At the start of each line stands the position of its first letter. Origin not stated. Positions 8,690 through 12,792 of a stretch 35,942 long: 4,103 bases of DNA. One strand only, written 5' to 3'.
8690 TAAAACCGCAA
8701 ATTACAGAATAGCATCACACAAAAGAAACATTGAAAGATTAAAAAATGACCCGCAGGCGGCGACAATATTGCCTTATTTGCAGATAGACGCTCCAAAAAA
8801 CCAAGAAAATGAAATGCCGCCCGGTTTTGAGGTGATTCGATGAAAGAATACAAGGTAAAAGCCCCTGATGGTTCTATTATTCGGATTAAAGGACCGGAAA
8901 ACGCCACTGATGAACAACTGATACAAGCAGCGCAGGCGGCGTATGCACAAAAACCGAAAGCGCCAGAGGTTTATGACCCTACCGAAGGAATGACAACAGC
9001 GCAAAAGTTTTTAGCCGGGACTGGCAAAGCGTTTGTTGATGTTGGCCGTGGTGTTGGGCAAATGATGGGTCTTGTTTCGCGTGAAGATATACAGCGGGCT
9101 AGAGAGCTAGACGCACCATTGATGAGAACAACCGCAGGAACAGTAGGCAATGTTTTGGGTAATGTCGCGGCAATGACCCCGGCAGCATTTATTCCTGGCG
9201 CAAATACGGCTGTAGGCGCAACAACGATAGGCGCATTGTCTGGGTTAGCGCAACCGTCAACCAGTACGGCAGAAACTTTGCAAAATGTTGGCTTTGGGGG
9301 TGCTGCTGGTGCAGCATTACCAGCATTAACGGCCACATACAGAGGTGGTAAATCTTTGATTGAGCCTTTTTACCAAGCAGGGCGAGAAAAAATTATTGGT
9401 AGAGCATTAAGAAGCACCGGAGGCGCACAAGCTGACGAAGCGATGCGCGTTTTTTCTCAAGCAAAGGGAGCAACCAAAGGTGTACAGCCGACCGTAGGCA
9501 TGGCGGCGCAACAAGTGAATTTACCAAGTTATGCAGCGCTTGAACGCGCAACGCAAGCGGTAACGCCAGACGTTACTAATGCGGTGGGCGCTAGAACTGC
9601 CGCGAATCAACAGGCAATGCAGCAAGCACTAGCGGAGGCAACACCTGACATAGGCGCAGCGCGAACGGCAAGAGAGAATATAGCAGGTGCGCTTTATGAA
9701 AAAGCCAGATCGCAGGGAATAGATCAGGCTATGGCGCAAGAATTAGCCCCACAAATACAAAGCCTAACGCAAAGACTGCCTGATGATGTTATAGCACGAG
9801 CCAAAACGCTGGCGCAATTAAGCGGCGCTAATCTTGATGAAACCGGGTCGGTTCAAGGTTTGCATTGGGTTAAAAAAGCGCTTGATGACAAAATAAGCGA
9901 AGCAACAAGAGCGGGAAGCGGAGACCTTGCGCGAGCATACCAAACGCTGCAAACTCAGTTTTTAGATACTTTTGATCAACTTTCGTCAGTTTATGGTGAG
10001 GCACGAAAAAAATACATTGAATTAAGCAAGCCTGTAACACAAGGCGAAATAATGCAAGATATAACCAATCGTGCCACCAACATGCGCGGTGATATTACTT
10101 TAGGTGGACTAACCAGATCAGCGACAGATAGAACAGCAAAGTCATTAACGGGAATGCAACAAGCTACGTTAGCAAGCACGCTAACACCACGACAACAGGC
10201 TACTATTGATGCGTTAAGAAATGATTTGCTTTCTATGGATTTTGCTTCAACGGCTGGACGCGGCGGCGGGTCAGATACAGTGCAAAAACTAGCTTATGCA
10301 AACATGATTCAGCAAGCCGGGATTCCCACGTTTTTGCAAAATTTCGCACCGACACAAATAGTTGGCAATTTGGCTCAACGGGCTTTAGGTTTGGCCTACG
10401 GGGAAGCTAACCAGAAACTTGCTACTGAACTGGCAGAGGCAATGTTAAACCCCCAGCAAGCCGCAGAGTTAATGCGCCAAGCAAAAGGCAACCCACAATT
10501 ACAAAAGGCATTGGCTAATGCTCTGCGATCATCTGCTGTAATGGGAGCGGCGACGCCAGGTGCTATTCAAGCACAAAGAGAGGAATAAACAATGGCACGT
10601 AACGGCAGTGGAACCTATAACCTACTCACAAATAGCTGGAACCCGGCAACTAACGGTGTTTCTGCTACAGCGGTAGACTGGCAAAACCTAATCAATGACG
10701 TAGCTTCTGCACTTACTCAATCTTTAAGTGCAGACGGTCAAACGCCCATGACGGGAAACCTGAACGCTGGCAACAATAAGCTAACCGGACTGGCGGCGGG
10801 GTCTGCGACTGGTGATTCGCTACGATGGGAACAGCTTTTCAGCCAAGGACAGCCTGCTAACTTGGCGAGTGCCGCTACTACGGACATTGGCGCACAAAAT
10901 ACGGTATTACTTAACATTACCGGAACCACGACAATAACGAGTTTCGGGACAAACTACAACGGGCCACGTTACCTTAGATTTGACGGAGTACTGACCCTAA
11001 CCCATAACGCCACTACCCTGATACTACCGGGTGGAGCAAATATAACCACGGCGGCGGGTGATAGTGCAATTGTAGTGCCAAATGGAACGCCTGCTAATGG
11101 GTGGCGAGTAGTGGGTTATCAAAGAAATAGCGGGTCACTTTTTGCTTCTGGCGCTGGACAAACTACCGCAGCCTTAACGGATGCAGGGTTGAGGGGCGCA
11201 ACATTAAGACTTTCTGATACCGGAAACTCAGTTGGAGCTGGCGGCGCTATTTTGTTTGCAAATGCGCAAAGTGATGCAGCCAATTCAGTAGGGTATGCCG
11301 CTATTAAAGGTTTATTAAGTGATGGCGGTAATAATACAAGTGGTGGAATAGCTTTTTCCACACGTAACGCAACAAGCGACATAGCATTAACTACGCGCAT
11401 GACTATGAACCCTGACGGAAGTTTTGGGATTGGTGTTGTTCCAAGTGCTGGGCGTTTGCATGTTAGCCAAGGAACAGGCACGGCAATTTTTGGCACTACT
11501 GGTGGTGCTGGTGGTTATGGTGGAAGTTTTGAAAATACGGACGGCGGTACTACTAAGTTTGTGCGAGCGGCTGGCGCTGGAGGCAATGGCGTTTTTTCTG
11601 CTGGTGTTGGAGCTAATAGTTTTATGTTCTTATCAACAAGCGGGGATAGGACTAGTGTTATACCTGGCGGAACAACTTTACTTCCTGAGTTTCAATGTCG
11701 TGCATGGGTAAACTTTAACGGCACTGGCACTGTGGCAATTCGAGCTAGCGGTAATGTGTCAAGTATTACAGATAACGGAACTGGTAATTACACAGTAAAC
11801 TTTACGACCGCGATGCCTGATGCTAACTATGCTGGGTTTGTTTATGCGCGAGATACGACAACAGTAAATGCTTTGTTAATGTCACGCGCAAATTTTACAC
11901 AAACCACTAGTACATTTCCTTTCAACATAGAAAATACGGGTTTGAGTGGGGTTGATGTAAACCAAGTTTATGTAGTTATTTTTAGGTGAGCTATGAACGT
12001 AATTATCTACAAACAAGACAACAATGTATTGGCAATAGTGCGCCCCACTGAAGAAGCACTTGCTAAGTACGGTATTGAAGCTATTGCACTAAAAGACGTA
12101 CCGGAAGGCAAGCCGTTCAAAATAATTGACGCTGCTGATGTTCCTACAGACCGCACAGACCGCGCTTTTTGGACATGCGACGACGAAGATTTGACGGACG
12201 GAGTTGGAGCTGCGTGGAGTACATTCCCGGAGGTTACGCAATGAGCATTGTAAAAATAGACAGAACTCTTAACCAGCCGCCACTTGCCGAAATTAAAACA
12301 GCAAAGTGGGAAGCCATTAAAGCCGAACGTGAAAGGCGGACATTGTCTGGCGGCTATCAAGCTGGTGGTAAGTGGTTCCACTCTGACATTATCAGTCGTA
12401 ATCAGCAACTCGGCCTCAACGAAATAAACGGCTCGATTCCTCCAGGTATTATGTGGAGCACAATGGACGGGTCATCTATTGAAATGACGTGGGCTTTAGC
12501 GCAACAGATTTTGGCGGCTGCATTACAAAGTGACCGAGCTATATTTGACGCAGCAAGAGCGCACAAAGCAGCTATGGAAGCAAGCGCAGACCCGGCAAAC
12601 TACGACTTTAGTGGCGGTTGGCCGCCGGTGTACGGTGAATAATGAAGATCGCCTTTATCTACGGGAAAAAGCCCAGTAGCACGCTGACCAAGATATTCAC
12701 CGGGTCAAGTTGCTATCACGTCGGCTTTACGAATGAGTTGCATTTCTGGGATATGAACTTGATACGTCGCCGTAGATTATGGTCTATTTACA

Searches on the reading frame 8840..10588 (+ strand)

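Call 17: search_protein_families(library=phrogs, proteins=[window:8840-10588:+], max_evalue=0.00001)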
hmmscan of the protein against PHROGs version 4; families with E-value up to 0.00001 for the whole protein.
window:8840-10588:+ (582 aa): 1 family
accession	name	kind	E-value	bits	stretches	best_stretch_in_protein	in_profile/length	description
phrog_5880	-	unknown function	8.8e-09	35.5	1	85-397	108-446/661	-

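Call 47: search_protein_families(library=pfam, proteins=[window:8840-10588:+], max_evalue=0.01)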
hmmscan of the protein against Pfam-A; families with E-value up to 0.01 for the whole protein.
window:8840-10588:+ (582 aa): 0 families

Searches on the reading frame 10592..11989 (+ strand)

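Call 17: search_protein_families(library=phrogs, proteins=[window:10592-11989:+], max_evalue=0.00001)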
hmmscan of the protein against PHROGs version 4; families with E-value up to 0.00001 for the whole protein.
window:10592-11989:+ (465 aa): 4 families
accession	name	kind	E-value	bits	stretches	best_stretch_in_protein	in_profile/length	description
phrog_11355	-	tail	2.1e-22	80.6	1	369-465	30-131/131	tail fiber protein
phrog_3484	-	tail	3.3e-09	36.7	1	371-430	407-465/818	tail fiber protein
phrog_6122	-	unknown function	8.6e-09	36.2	1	24-105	119-196/290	-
phrog_27810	-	unknown function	1.6e-06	29.3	1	365-440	9-81/108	-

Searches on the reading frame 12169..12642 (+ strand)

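Call 18: search_protein_families(library=pfam, proteins=[window:12169-12642:+], max_evalue=0.001)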
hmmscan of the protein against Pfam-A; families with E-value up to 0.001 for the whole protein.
window:12169-12642:+ (157 aa): 1 family
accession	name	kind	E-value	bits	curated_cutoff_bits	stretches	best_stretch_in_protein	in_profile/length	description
PF14301.12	DUF4376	-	3.3e-20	73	25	1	41-147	1-104/106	Domain of unknown function (DUF4376)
